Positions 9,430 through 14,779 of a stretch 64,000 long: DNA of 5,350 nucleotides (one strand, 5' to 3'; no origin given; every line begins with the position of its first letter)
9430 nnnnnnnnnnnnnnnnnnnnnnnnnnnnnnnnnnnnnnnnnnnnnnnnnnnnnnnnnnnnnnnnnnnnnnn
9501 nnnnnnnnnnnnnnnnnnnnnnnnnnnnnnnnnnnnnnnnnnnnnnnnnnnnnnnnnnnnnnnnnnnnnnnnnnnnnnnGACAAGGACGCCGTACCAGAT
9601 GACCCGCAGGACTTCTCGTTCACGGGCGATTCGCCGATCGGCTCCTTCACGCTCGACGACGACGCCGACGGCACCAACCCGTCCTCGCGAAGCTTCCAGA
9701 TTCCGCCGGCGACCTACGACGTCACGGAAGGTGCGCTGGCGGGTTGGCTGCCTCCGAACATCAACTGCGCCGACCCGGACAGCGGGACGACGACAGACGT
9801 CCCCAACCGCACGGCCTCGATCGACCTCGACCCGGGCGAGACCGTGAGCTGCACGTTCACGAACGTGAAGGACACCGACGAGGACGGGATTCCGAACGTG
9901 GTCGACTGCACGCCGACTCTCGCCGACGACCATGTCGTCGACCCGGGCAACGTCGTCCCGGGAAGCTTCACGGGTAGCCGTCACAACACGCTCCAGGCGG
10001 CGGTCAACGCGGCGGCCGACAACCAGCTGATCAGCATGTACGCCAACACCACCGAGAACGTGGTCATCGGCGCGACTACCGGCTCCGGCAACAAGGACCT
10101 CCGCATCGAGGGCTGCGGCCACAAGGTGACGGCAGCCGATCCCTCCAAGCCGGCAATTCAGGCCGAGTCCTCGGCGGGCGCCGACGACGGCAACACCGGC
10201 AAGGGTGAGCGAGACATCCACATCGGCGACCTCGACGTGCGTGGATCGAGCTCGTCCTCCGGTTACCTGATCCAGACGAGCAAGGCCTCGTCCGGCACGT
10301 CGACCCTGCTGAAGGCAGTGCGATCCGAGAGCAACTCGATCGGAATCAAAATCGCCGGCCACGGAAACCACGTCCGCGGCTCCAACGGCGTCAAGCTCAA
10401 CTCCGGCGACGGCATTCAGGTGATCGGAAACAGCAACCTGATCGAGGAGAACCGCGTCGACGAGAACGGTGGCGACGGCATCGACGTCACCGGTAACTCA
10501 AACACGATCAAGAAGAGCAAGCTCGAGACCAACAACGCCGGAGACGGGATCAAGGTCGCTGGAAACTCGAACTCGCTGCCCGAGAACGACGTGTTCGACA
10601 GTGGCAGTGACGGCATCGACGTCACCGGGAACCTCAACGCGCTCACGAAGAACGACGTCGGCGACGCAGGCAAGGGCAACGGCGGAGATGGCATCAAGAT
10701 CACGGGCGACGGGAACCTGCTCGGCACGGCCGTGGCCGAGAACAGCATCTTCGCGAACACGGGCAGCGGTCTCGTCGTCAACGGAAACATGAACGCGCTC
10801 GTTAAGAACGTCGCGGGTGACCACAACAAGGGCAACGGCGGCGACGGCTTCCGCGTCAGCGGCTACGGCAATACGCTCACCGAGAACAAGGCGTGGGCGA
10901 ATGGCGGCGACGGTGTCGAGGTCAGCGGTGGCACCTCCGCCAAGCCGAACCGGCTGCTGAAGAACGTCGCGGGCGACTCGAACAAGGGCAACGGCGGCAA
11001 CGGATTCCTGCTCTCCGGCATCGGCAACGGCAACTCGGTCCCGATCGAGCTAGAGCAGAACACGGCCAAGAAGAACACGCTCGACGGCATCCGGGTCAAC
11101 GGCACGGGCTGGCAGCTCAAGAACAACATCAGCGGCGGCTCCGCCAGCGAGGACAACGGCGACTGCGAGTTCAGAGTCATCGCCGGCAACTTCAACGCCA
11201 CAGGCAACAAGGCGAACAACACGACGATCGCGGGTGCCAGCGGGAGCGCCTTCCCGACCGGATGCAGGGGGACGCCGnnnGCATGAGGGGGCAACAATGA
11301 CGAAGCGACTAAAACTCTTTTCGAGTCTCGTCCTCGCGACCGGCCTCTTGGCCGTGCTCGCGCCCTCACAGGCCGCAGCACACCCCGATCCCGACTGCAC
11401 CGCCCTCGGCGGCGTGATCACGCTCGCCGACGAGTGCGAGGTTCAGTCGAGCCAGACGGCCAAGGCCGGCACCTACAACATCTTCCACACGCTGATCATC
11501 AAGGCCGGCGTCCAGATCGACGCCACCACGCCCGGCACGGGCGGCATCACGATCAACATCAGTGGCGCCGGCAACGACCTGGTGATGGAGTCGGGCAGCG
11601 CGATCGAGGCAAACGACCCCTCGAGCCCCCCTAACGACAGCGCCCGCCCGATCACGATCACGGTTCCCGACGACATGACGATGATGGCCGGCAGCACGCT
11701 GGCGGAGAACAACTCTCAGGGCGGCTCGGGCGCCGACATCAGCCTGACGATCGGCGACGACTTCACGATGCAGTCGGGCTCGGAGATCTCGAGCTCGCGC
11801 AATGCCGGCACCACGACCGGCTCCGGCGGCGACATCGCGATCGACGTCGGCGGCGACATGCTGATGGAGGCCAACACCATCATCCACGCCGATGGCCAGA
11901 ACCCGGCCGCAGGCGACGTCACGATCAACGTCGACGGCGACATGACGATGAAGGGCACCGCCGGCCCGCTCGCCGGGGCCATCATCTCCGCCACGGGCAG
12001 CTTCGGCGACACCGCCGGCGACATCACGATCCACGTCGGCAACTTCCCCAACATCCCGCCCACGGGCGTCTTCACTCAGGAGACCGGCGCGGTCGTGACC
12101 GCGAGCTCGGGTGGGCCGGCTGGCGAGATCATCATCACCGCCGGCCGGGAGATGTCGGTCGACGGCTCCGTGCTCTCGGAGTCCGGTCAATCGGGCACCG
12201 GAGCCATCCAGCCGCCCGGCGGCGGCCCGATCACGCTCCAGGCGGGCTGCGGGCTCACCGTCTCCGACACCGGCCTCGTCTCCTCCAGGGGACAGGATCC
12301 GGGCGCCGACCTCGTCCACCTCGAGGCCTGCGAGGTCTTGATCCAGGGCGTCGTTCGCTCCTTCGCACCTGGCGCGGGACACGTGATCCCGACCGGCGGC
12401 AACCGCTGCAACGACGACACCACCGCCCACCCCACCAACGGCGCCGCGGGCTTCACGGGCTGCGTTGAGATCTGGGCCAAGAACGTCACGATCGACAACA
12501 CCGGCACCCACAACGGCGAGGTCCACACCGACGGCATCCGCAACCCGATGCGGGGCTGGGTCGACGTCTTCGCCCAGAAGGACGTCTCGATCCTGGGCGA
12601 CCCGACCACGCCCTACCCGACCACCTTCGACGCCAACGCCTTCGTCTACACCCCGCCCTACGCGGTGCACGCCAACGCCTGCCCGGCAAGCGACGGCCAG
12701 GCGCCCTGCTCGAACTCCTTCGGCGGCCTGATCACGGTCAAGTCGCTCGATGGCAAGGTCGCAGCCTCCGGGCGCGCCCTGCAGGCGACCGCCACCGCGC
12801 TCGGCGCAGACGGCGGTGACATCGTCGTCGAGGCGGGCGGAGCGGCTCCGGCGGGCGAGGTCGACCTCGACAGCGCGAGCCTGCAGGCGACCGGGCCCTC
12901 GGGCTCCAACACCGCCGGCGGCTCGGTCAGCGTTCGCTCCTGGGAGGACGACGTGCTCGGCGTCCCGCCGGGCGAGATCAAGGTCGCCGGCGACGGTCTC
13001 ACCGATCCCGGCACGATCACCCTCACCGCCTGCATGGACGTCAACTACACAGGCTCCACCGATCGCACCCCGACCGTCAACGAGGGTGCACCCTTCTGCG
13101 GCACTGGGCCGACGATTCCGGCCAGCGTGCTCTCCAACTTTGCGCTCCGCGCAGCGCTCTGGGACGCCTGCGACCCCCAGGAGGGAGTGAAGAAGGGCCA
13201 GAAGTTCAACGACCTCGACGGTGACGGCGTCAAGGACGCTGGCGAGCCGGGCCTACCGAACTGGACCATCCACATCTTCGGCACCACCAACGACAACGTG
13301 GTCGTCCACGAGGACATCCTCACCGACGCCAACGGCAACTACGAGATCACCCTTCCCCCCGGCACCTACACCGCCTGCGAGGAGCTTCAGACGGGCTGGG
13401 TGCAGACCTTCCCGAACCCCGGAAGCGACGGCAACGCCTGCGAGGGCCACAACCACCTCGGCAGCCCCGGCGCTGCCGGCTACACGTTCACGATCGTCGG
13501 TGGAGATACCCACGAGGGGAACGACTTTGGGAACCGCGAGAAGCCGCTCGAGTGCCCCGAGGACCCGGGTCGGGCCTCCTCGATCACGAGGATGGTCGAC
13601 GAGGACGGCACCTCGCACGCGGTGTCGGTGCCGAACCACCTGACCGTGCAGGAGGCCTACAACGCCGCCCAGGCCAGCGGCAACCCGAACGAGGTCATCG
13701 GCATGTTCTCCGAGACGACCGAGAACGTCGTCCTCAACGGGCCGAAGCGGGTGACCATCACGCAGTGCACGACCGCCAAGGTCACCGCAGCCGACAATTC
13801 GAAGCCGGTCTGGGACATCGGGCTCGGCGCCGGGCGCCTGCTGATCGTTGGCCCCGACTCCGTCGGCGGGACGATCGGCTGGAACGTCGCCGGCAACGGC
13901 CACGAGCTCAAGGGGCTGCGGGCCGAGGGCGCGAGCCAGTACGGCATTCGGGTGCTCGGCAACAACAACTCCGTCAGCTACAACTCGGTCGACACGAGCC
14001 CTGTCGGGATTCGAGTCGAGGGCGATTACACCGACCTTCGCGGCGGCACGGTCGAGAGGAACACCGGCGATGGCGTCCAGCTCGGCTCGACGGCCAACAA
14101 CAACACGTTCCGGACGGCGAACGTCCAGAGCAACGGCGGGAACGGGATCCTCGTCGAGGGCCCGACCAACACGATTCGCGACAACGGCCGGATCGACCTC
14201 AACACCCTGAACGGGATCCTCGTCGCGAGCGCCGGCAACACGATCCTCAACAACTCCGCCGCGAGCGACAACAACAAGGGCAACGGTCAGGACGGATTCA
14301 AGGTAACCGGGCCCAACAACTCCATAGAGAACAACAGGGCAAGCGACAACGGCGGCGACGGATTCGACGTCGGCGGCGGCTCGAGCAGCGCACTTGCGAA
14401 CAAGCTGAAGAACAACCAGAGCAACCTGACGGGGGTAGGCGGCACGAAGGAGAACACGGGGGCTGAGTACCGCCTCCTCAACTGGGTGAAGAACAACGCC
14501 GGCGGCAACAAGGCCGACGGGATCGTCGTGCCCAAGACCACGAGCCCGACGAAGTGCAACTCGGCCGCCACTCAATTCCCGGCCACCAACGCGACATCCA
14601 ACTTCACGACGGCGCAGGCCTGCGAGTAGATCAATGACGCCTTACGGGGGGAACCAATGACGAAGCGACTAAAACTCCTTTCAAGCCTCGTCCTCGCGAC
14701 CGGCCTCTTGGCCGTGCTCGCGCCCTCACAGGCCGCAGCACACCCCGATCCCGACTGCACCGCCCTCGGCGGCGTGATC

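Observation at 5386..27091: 21.7-kb head-to-tail cluster of four giant secreted proteins built from shuffled modules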

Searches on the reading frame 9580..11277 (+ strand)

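Call 15: search_protein_families(library=pfam, proteins=[window:9580-11277:+], max_evalue=1)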
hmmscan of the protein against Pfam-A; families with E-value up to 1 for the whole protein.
window:9580-11277:+ (566 aa): 4 families
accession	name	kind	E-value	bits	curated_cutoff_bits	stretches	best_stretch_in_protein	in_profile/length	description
PF13229.12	Beta_helix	-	3.1e-12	46.8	25.9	2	256-354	3-103/158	Right handed beta helix region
PF24514.1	SpaA_4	-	2e-11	45.1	27.3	1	7-96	9-106/107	Prealbumin-like fold domain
PF20674.3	SpaA_3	-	0.016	15.7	24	1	60-96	80-120/121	Prealbumin-like fold domain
PF19403.5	SpaA_2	-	0.36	11.9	25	1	9-92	23-95/96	Prealbumin-like fold domain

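Call 16: search_protein_families(library=ncbifam, proteins=[window:9580-11277:+], max_evalue=1)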
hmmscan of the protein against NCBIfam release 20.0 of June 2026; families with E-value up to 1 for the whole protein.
window:9580-11277:+ (566 aa): 0 families

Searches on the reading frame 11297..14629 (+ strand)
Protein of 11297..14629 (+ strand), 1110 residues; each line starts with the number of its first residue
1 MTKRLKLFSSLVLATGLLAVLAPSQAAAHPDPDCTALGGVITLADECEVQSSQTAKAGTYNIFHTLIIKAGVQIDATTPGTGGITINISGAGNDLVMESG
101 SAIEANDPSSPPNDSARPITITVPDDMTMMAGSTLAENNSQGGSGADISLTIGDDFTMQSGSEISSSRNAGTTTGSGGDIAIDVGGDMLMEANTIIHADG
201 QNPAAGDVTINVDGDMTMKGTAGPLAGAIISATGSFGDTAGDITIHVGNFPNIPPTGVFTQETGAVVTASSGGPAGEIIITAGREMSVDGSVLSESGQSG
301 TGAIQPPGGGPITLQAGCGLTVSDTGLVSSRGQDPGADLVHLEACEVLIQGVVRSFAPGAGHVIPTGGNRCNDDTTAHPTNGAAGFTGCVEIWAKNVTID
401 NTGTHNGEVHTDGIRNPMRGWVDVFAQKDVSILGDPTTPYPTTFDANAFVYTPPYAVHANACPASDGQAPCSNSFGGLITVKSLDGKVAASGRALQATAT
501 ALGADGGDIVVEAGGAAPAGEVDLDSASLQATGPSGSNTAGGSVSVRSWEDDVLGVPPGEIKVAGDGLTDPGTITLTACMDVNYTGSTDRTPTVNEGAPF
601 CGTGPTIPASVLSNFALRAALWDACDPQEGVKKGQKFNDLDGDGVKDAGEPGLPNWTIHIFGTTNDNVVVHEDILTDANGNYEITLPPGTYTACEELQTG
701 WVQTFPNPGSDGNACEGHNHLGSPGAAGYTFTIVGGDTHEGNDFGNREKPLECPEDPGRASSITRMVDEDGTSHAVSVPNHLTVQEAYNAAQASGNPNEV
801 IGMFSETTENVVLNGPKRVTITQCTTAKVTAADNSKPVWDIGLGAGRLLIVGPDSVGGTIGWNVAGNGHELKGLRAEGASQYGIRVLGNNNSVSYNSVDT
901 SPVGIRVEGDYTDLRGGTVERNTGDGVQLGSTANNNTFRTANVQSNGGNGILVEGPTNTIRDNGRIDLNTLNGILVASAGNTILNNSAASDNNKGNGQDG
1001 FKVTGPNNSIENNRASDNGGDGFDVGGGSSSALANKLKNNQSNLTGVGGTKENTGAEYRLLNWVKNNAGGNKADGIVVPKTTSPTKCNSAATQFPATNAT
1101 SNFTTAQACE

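Call 5: search_protein_families(library=pfam, proteins=[window:11297-14629:+], max_evalue=0.01)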
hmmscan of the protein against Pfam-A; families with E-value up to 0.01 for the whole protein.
window:11297-14629:+ (1110 aa): 2 families
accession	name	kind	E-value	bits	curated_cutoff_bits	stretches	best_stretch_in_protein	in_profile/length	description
PF13229.12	Beta_helix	-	7.3e-13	48.9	25.9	2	904-1044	2-141/158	Right handed beta helix region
PF17210.9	SdrD_B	-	4.6e-10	40.1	29.7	1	637-713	8-82/112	SdrD B-like domain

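Call 83: search_protein_families(library=pfam, proteins=[L005:2371-3687:+, L005:3740-5716:-, L005:5756-7300:+, L005:20620-21726:-, L005:1109-2353:-, L009:817-3060:-, L009:4756-8421:+, L009:8648-9628:+, L009:18782-20494:+, L009:20526-22931:-], max_evalue=0.0001)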
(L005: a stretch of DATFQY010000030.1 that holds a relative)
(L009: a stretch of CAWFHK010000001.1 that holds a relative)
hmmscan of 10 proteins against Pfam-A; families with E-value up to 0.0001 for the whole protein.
L005:2371-3687:+ (439 aa): 1 family
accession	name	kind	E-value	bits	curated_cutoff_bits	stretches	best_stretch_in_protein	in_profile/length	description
PF00202.27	Aminotran_3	-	6.7e-60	203.3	30.5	1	42-344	10-326/403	Aminotransferase class-III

L005:3740-5716:- (659 aa): 3 families
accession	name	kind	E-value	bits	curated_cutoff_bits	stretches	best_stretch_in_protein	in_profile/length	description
PF00999.27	Na_H_Exchanger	-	1.9e-58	198.6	26.2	1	14-373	2-373/375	Sodium/hydrogen exchanger, transmembrane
PF02254.24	TrkA_N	-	4.7e-20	72.5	23.8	1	411-524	1-114/116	TrkA-N domain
PF02080.26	TrkA_C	-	3.4e-11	43.3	27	1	590-651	5-65/71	TrkA-C domain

L005:5756-7300:+ (515 aa): 2 families
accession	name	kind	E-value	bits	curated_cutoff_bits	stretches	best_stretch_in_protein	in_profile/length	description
PF00854.27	PTR2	-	2.2e-66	224.8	27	1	91-451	2-374/392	POT family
PF07690.21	MFS_1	-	8.4e-27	94.4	33.4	1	32-306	6-288/347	Major Facilitator Superfamily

L005:20620-21726:- (369 aa): 0 families

L005:1109-2353:- (415 aa): 0 families

L009:817-3060:- (748 aa): 0 families

L009:4756-8421:+ (1222 aa): 0 families

L009:8648-9628:+ (327 aa): 3 families
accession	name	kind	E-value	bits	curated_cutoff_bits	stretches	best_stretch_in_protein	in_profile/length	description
PF00196.25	GerE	-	1e-13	51.1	23.5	1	244-295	2-53/57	Bacterial regulatory proteins, luxR family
PF00072.30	Response_reg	-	8.4e-07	29.6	30.2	1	95-202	2-110/111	Response regulator receiver domain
PF08281.18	Sigma70_r4_2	-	4.6e-05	23.4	25.7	1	242-287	8-54/54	Sigma-70, region 4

L009:18782-20494:+ (571 aa): 0 families

L009:20526-22931:- (802 aa): 8 families
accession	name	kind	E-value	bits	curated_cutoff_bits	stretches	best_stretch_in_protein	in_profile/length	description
PF00989.32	PAS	-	2.1e-36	124.8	22.6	2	308-415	5-113/113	PAS fold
PF08448.16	PAS_4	-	1.1e-27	96.9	23.1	2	311-419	2-109/110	PAS fold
PF13426.13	PAS_9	-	1.5e-27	96.3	27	2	316-416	3-102/103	PAS domain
PF08447.18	PAS_3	-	1.7e-27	95.9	25.6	2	204-275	1-73/89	PAS fold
PF02518.31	HATPase_c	-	4.4e-22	79.1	26.4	1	541-661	2-109/111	Histidine kinase-, DNA gyrase B-, and HSP90-like ATPase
PF00072.30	Response_reg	-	5.4e-18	65.6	30.2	1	685-796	1-110/111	Response regulator receiver domain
PF13188.13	PAS_8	-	1.6e-15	56.8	21.8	2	305-352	2-50/65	PAS domain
PF00512.31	HisKA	-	5.3e-09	36.4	26.9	1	435-497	3-64/66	His Kinase A (phospho-acceptor) domain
